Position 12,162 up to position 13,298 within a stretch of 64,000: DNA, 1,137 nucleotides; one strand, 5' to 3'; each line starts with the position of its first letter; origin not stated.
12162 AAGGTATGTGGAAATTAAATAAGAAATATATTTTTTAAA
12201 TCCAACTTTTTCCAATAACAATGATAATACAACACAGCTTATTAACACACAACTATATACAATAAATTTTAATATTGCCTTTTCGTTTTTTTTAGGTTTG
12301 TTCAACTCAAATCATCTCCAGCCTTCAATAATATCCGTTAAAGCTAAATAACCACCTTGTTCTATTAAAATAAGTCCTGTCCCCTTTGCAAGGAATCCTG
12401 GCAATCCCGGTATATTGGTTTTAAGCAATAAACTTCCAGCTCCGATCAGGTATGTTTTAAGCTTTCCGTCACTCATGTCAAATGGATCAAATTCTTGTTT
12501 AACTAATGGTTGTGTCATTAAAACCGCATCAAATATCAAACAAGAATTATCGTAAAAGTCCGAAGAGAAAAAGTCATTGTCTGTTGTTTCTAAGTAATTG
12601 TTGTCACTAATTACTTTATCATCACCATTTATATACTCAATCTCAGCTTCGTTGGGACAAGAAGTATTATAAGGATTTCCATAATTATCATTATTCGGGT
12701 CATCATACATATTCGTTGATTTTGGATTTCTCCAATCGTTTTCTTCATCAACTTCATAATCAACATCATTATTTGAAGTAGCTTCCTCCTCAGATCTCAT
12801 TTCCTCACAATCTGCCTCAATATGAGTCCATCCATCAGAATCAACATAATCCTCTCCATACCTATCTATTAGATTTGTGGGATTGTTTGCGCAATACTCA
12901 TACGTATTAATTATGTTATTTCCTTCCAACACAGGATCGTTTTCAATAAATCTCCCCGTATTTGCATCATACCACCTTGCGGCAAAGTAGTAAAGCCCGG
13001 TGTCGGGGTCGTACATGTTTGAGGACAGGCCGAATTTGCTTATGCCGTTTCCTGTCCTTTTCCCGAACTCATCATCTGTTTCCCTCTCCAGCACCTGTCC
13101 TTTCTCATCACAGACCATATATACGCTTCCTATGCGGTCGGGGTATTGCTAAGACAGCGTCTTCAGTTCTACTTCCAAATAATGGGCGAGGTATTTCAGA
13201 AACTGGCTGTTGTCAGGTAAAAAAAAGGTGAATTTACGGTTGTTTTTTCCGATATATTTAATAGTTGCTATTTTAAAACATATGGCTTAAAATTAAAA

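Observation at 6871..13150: AT-rich island with two orphan RHS C-terminal toxin tips, each followed by a candidate immunity gene, separated by nested IS elements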

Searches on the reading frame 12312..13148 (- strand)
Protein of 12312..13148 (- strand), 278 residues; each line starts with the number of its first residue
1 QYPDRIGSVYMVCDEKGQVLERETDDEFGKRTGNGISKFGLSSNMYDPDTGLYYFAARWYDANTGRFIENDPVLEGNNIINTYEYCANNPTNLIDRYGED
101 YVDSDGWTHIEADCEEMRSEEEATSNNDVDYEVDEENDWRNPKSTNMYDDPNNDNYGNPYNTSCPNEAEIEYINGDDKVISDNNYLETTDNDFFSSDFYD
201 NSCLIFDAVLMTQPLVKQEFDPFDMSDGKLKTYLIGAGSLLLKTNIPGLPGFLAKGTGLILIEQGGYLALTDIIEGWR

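Call 3: search_protein_families(library=pfam, proteins=[window:12312-13118:-], max_evalue=0.1)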
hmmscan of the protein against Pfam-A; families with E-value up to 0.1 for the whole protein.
window:12312-13118:- (268 aa): 0 families

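Call 8: search_protein_families(library=ncbifam, proteins=[window:12312-13148:-], max_evalue=1)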
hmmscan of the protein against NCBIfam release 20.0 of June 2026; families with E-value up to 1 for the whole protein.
window:12312-13148:- (278 aa): 3 families
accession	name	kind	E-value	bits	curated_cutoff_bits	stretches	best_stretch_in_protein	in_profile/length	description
TIGR03696.1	Rhs_assc_core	domain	8.9e-18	64.6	32.5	1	28-98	4-75/76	RHS repeat-associated core domain-containing protein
NF041261.1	RHS_core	equivalog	1.5e-05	23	2000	1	38-98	1202-1260/1261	RHS element core protein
NF002873.0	PRK03204.1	equivalog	0.055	12.8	466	1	46-70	5-29/286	haloalkane dehalogenase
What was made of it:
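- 12852..13148 (-): tipA RHS core end (99 codons, YPDRIG...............) with the protease motif in the form DPVL-X20-DRYG. GC 44.6%, like the genome. An in-frame TAG at 13149-13151 ends the homology abruptly. ATG at 13118 with an AGGAAG 8 nt upstream. TIGR03696 E 8.9e-18 (call 8).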

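Call 12: find_encoding_contigs(protein=window:12312-13118:-, flank=10000, max_places=6)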
Protein window:12312-13118:- (268 aa): 1 contig read that carries it; 1 place shown.
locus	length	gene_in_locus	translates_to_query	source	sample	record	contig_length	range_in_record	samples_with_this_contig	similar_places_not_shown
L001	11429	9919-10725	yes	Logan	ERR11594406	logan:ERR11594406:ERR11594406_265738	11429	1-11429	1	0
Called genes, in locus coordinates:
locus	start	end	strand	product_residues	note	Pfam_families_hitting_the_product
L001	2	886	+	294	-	?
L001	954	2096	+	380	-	PF13439:Glyco_transf_4, PF20706:GT4-conflict, PF00534:Glycos_transf_1, PF13692:Glyco_trans_1_4, PF13524:Glyco_trans_1_2 (faint)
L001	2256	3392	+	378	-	-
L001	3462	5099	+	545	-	PF13231:PMT_2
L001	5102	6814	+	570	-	-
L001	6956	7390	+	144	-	PF01325:Fe_dep_repress, PF02742:Fe_dep_repr_C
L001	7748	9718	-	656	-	PF00691:OmpA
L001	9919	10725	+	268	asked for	-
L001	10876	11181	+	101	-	-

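Call 14: find_homologous_proteins(query=window:12312-13148:-, max_evalue=0.001)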
Query window:12312-13148:- (278 aa): 14 proteins with E <= 0.001 among 1448 candidates.
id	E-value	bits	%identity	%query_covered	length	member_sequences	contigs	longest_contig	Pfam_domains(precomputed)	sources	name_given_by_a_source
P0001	5.2e-181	619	100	96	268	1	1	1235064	-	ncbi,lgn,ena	-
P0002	1.5e-38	151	58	43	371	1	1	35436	PF25023.2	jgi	jgi:RHS repeat-associated protein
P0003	2.3e-36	144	46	60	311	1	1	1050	PF25023.2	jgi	jgi:RHS repeat-associated protein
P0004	2.7e-34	137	65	37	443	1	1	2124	PF25023.2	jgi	jgi:RHS repeat-associated protein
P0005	5.3e-33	133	66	35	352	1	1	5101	PF25023.2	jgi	jgi:RHS repeat-associated protein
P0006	1.0e-31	129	58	37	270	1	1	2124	-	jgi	-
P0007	2.8e-31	127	47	52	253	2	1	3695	-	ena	-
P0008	4.4e-31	127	62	35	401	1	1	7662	PF25023.2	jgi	-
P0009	1.4e-27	115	60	33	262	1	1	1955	-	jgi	jgi:RHS repeat-associated protein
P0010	1.6e-25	108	58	33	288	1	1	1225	-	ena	-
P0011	9.6e-11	60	39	35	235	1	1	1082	PF25023.2,PF03527.21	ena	-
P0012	2.1e-10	59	38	35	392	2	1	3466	PF25023.2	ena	-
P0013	2.0e-4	39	37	34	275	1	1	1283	-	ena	-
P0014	8.2e-4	37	36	33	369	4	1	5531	PF25023.2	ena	-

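Call 21: find_encoding_contigs(protein=P0002, flank=6000, max_places=3)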
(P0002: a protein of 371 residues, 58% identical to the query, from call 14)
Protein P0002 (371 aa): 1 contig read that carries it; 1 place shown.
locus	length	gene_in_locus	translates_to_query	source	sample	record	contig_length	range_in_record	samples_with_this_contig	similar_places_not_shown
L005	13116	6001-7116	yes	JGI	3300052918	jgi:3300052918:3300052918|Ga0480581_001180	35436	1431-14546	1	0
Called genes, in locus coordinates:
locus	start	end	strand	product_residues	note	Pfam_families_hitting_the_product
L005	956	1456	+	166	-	-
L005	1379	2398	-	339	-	-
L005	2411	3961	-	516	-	-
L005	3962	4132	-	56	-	-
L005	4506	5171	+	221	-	PF13860:FlgD_ig (faint)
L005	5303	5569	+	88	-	PF18765:Polbeta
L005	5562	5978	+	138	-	PF20797:HepT-like_2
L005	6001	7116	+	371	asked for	PF25023:TEN_YD-shell (weak)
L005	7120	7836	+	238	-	-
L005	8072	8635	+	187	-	PF02632:BioY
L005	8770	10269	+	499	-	PF00309:Sigma54_AID, PF04963:Sigma54_CBD, PF04552:Sigma54_DBD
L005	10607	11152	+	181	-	PF02482:Ribosomal_S30AE, PF16321:Ribosom_S30AE_C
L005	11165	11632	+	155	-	PF00359:PTS_EIIA_2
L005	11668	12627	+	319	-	PF02603:Hpr_kinase_N, PF07475:Hpr_kinase_C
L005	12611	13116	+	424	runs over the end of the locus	PF01933:CofD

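Call 24: search_protein_families(library=pfam, proteins=[L005:7120-7836:+], max_evalue=0.01)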
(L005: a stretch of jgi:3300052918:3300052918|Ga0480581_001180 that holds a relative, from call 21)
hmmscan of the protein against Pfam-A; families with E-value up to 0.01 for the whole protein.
L005:7120-7836:+ (238 aa): 0 families

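Call 38: find_encoding_contigs(protein=P0017, flank=10000, max_places=10)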
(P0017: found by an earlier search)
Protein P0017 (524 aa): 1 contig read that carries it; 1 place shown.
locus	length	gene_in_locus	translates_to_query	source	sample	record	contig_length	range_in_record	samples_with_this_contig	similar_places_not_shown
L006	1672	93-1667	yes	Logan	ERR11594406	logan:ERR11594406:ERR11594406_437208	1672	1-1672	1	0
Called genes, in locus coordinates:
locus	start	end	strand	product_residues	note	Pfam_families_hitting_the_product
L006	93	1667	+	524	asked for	PF13518:HTH_28, PF13565:HTH_32, PF00665:rve, PF24764:rva_4, PF13683:rve_3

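Call 49: find_encoding_contigs(protein=P0004, flank=5000, max_places=3)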
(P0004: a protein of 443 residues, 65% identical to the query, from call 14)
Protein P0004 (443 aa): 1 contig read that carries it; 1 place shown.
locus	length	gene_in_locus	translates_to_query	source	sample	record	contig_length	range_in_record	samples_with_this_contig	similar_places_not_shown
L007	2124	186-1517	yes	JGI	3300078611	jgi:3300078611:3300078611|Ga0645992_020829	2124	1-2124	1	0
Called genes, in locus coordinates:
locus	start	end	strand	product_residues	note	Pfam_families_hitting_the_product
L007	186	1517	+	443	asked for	PF25023:TEN_YD-shell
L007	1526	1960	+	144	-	-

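Call 50: find_encoding_contigs(protein=P0008, flank=8000, max_places=3)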
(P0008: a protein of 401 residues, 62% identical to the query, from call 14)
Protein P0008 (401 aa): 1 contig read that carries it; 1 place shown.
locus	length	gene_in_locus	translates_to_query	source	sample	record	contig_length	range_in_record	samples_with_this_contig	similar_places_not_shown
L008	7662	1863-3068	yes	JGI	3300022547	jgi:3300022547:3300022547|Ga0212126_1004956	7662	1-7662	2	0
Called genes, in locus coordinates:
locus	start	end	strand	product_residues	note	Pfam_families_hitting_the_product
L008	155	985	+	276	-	-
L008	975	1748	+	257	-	-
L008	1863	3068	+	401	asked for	PF25023:TEN_YD-shell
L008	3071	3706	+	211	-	-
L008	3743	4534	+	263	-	-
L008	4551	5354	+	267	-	-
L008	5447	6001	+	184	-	PF25023:TEN_YD-shell (faint), PF05593:RHS_repeat (faint)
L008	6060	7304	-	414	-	PF01548:DEDD_Tnp_IS110, PF02371:Transposase_20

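Call 51: find_encoding_contigs(protein=P0005, flank=6000, max_places=3)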
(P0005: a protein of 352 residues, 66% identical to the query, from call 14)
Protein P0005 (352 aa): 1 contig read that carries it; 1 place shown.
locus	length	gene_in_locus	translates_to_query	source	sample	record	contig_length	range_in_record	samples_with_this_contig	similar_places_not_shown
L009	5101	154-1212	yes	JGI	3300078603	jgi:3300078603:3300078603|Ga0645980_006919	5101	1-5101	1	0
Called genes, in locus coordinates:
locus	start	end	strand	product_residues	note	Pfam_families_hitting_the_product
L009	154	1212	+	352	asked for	PF25023:TEN_YD-shell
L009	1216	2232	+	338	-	PF07661:MORN_2 (weak)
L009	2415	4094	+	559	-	-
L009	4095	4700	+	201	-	-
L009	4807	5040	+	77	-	-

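Call 72: search_solved_structures(query=window:12312-13148:-, max_evalue=0.01, show_alignments=1)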
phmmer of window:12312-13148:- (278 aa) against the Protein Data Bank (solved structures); distinct sequences matched with E-value up to 0.01: 20.
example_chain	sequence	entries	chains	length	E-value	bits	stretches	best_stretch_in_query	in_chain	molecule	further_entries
9pt5_A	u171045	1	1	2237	9.1e-07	31.9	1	4-98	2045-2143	Teneurin-like protein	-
9ifo_A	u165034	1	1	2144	1.2e-06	31.5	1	4-97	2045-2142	Teneurin-Like Protein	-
8fjp_A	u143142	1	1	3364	1.5e-05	28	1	39-99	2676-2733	salivary gland surface protein 1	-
9on3_A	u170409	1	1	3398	3.8e-05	26.6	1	39-99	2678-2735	SGS4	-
8h8a_A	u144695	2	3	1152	4e-05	26.6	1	43-96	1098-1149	Putative Rhs-family protein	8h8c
8h8b_A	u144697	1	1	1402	7.8e-05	25.6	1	43-94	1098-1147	Putative Rhs-family protein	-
8qja_A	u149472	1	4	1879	0.00018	24.4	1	33-98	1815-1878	Putative type VI secretion system YD repeat-containing Rhs element Vgr protein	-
6l7i_G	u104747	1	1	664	0.00038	23.3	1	2-98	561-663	TccC2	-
6sup_A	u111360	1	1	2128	0.00043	23.2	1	2-102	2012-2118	TcdB2,TccC3,Cell division control protein 42 homolog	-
8cp6_B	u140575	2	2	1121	0.00047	23.1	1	3-96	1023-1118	Toxin protein Tse5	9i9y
6suq_A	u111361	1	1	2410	0.0013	21.6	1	2-98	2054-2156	TcdB2,TccC3,Genome polyprotein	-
6h6e_F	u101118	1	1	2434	0.0014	21.5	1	2-98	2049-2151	TcdB2,TccC3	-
6suf_F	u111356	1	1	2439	0.0014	21.5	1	2-98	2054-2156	TcdB2,TccC3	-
6h6g_A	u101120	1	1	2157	0.0014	21.5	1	2-97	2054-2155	TcdB2,TccC3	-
4o9x_A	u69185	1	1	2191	0.0015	21.4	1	2-97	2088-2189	TcdB2, TccC3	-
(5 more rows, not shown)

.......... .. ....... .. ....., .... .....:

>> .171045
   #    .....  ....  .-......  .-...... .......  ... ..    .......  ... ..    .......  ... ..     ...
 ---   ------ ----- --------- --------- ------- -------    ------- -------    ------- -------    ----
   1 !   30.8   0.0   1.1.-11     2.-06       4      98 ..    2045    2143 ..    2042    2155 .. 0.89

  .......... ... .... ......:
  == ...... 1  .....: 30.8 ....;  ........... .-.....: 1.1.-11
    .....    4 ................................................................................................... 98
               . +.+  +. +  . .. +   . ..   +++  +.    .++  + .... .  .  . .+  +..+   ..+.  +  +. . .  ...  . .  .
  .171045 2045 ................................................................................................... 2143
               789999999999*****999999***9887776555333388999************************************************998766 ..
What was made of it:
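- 12852..13148 (-): Matches the C-terminal plug of the solved Tse5, TccC3, Rhs and teneurin-like structures (call 72).
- Closest known: Tse5. Same: The tipA core end aligns to Tse5 residues 1023-1118 (call 72).
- Its core end aligns to the C-terminal plug of solved Rhs, Tc and Tse5 structures (call 72).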

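Call 74: predict_structure(alignment_id=A1)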
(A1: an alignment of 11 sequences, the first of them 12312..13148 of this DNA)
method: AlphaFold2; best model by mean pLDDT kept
length: 278 residues; sequences in the alignment: 11
mean_pLDDT: 36.7   pTM: 0.19
mean pLDDT of the five models: 36.7, 33.4, 31.0, 30.9, 29.5
residues with pLDDT >= 90: 0; 70-90: 0; 50-70: 33; < 50: 245
segments of 3 or more residues with pLDDT < 50: 1-43, 80-84, 86-141, 143-278
pLDDT, mean of each block of 10 residues (from residue 1): 32 39 40 38 52 53 54 56 46 35 34 30 29 33 33 30 26 26 27 32 31 34 39 35 35 37 35 35
secondary structure, 60 per line:
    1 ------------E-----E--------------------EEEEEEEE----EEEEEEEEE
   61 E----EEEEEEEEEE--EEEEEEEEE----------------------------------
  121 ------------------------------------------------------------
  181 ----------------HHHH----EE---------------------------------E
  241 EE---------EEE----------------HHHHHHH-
elements in order: E40-47 E52-61 E66-75 E78-86 H197-200 E240-242 E252-254 H271-277
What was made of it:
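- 12315..12851 (-): tipA toxin domain (179 aa after ...DRYGE; stop codon at 12312-12314). It is very acidic (39 D+E against 10 K+R) and N/D-rich, and ends in a Gly-rich, weakly hydrophobic ~50-aa tail. AF2 pLDDT 37 (call 74).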

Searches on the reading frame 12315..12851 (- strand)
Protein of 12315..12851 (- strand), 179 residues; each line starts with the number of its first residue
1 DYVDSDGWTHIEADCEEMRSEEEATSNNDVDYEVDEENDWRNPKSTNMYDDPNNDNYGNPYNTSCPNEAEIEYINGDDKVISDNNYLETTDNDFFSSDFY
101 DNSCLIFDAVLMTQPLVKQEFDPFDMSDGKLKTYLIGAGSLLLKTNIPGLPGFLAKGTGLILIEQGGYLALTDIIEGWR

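Call 36: search_protein_representatives(protein=window:12315-12851:-)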
Query: 179 residues. Proteins with E-value up to 0.001 (for the whole library): 1; up to 1e-10: 1; up to 1e-30: 1. The best 1 are listed.
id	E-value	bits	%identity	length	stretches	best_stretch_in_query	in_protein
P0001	2.3e-117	405.9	100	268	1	1-179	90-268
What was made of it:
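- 12315..12851 (-): No relative at E<=1e-3 among 1.84e9 representative proteins (call 36).
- Tried and rejected: An exhaustive HMMER scan with the tipA CT found only itself (call 36).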

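Call 70: search_solved_structures(query=window:12315-12851:-, max_evalue=1)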
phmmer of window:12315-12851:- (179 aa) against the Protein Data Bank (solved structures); distinct sequences matched with E-value up to 1: 0.
